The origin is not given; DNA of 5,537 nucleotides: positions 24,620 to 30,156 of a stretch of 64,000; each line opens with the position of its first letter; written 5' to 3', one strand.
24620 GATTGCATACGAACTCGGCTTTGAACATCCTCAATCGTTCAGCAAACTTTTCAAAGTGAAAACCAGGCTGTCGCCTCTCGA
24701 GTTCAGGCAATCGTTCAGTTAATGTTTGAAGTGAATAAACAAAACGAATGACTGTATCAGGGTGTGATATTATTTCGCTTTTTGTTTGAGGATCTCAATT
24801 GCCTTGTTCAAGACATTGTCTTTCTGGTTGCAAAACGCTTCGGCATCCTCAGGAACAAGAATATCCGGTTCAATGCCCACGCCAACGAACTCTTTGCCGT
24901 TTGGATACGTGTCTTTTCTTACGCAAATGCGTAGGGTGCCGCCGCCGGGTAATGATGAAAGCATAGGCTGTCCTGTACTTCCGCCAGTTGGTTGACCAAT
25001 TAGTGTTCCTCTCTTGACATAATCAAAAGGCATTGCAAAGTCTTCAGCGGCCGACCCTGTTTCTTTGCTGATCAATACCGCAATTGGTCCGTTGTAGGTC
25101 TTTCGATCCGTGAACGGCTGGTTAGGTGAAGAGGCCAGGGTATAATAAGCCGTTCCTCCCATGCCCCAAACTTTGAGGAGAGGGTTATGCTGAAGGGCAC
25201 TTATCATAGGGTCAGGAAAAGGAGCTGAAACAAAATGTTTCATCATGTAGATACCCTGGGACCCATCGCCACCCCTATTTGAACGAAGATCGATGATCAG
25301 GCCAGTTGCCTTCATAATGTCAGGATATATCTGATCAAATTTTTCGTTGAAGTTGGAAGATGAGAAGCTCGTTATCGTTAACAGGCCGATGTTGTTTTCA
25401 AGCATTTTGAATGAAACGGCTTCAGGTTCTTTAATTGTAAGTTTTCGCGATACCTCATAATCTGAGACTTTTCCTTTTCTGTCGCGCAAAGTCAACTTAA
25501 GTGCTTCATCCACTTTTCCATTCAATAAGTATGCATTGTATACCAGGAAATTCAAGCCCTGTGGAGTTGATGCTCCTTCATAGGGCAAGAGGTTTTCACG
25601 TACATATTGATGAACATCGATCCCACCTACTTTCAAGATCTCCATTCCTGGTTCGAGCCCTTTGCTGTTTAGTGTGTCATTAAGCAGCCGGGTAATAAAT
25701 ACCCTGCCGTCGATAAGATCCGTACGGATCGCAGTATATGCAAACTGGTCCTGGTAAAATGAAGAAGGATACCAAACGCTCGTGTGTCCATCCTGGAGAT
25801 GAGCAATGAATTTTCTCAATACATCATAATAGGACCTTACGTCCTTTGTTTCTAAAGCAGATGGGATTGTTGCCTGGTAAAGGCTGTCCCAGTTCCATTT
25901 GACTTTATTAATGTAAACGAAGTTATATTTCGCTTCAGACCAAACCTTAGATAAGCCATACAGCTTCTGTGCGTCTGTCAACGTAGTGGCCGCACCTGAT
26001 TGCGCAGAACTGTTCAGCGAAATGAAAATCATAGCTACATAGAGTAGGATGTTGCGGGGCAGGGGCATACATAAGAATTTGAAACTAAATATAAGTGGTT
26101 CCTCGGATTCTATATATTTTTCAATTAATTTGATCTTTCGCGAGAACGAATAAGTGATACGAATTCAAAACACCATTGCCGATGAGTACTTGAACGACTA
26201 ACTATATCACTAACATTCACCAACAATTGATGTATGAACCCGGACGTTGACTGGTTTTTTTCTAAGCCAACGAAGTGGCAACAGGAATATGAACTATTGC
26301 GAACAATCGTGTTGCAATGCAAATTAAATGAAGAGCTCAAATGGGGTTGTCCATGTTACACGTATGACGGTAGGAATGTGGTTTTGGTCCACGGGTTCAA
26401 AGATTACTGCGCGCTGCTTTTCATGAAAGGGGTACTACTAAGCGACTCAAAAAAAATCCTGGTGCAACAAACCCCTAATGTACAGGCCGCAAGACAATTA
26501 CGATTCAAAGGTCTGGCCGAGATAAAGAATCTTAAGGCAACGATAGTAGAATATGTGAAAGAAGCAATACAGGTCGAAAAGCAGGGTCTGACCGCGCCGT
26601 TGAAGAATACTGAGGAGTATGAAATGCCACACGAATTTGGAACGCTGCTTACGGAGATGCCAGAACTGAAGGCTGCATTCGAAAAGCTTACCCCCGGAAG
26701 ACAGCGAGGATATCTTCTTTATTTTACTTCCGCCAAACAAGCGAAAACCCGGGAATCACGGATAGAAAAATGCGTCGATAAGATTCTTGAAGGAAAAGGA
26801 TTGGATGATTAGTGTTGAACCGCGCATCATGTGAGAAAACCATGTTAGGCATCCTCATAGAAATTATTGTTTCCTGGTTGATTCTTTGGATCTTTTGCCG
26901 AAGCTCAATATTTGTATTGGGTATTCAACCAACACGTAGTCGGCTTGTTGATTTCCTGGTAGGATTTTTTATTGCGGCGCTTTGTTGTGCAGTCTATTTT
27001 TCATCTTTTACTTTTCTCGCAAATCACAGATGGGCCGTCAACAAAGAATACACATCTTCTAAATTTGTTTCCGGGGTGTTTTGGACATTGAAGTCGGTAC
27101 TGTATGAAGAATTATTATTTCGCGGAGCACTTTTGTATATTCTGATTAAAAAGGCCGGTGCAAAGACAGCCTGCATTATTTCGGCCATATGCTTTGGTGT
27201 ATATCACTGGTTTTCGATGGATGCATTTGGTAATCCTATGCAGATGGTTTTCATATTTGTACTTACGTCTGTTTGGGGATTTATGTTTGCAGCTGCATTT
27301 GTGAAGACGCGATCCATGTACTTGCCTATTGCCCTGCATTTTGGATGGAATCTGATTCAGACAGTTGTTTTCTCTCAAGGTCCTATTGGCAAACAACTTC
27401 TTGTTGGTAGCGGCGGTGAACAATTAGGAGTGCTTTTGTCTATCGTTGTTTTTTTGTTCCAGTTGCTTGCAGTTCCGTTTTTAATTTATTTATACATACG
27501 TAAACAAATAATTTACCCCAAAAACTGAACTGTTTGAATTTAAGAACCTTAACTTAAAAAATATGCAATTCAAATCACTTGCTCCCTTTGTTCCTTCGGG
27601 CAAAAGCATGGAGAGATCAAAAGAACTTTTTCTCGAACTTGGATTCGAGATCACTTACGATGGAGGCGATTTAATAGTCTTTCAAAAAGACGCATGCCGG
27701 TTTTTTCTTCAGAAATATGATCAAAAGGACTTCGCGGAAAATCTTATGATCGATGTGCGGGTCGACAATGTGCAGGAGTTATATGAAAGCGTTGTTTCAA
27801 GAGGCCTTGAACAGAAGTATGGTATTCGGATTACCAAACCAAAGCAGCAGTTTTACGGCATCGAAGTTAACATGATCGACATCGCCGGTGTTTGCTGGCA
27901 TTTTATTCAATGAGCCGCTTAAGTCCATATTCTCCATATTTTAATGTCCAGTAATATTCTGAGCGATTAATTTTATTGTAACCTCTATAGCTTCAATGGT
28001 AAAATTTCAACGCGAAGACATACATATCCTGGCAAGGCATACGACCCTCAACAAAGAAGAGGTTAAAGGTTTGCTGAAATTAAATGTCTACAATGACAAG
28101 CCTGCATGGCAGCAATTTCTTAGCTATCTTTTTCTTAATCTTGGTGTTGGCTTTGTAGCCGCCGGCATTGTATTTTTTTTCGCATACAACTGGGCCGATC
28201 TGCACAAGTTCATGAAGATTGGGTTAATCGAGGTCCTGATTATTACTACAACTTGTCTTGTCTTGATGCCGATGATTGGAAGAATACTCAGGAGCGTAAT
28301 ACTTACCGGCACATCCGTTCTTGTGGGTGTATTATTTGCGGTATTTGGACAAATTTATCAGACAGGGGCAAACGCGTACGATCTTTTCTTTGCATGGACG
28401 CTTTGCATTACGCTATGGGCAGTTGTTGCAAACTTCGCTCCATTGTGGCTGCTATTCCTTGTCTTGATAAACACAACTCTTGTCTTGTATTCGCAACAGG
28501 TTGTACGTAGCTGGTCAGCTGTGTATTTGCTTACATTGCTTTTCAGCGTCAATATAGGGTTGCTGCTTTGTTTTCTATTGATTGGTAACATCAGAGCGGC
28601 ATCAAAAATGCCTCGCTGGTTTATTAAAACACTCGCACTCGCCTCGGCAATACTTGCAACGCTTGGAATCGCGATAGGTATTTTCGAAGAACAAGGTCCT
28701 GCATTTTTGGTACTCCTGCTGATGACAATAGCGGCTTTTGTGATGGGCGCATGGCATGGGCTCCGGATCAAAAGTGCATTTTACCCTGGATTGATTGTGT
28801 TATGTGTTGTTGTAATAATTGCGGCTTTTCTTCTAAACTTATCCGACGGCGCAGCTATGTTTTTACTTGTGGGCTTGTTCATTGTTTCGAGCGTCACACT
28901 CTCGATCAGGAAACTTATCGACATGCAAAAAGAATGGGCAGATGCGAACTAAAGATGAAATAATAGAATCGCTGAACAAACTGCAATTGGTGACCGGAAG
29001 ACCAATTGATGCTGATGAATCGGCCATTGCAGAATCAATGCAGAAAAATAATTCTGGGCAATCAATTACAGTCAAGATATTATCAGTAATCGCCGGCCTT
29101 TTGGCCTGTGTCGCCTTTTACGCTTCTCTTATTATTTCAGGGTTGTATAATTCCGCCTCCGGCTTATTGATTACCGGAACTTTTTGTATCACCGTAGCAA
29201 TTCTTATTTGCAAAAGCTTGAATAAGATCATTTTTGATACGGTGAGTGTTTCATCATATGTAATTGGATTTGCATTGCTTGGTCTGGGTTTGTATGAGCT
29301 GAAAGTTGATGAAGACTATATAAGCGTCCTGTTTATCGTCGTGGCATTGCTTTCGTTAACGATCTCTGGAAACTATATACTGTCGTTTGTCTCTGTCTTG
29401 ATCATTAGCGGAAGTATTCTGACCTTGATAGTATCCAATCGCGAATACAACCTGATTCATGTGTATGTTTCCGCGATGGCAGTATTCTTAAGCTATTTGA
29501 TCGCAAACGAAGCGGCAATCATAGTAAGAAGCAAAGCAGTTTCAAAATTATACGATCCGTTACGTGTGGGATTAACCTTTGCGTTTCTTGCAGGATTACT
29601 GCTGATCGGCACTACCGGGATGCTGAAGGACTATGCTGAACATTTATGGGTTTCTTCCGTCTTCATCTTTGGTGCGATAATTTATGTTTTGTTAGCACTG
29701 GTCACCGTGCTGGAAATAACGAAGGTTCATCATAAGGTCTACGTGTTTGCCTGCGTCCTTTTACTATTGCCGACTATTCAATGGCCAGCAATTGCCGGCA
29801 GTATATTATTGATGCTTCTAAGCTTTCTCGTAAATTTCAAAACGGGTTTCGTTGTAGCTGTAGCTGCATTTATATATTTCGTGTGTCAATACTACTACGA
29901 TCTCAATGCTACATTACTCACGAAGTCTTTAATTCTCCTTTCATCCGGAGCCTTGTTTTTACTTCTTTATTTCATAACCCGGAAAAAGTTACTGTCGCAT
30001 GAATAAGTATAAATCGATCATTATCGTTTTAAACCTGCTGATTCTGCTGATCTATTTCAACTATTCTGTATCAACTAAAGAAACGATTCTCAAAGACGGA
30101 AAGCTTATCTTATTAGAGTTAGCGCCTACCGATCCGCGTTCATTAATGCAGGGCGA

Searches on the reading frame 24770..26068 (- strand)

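Call 35: search_protein_families(library=pfam, proteins=[window:24770-26068:-], max_evalue=0.0001)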
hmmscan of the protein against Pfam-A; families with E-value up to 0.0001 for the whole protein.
window:24770-26068:- (432 aa): 1 family
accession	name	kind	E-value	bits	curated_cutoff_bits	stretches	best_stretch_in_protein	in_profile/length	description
PF03572.23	Peptidase_S41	-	1.7e-28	99.7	24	1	226-405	1-165/165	Peptidase family S41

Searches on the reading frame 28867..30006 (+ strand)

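Call 35: search_protein_families(library=pfam, proteins=[window:28867-30006:+], max_evalue=0.0001)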
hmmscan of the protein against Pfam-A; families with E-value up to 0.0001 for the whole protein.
window:28867-30006:+ (379 aa): 1 family
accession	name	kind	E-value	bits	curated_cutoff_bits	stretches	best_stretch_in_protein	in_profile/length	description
PF14351.11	DUF4401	-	2.9e-33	116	30.4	1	68-371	3-304/307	Domain of unknown function (DUF4401)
